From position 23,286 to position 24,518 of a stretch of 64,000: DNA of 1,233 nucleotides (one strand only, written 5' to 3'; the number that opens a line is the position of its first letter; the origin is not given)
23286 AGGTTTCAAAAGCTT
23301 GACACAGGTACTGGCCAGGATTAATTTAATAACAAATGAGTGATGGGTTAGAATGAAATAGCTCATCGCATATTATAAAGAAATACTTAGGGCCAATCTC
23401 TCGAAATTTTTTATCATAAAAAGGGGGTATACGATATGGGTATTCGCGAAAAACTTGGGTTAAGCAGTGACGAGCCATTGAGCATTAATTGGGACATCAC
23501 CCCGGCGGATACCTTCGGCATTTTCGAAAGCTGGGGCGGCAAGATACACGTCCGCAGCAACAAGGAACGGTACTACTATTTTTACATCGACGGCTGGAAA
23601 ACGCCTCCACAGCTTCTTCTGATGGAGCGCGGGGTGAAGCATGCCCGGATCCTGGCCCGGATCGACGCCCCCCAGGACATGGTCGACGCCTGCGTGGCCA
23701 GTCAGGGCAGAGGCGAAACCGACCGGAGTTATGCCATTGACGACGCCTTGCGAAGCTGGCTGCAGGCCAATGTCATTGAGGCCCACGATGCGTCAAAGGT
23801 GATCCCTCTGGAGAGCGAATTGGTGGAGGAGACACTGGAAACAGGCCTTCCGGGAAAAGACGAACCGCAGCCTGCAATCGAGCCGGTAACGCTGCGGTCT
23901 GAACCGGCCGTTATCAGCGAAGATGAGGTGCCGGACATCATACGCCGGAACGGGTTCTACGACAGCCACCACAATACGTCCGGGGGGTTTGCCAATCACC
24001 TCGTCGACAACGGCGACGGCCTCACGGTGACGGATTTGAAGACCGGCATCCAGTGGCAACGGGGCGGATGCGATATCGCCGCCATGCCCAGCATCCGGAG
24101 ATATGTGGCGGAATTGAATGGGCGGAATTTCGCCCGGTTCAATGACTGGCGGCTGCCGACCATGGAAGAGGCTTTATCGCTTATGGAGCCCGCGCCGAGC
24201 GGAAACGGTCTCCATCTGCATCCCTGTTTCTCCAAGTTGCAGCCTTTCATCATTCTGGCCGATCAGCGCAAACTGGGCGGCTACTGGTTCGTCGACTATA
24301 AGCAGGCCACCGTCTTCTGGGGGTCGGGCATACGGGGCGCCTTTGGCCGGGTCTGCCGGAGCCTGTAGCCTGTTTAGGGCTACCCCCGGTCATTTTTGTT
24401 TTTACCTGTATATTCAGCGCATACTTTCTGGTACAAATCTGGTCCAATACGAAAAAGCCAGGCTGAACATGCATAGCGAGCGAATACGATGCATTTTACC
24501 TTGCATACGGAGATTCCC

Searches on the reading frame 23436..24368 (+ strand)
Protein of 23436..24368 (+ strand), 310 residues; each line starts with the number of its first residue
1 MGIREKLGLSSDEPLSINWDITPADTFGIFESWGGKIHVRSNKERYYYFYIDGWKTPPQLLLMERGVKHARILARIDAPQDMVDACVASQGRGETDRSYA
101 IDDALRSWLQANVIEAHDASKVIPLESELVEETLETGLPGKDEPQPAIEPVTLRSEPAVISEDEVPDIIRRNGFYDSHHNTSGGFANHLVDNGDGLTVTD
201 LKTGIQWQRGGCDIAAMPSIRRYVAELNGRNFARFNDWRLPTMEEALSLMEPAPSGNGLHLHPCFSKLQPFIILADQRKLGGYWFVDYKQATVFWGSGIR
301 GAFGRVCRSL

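Call 3: search_protein_families(library=pfam, proteins=[window:23436-24368:+], max_evalue=0.1)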
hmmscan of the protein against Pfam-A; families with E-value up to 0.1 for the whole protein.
window:23436-24368:+ (310 aa): 1 family
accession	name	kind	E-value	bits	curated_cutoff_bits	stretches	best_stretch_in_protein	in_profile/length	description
PF07603.17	Lcl_C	-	1.1e-11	45.5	34.9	1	197-298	2-107/117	Lcl C-terminal domain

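Call 4: search_protein_families(library=padloc, proteins=[window:23436-24368:+], max_evalue=0.1)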
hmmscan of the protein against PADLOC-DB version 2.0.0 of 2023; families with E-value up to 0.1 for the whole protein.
window:23436-24368:+ (310 aa): 0 families

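Call 12: search_protein_families(library=ncbifam, proteins=[window:23436-24368:+], max_evalue=0.1)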
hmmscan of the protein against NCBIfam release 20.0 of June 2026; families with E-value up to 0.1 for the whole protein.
window:23436-24368:+ (310 aa): 1 family
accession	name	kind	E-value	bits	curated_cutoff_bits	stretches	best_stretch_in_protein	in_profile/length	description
NF045682.1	DVU0772_fam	subfamily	3.7e-27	94.5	45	1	16-113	1-100/100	DVU0772 family protein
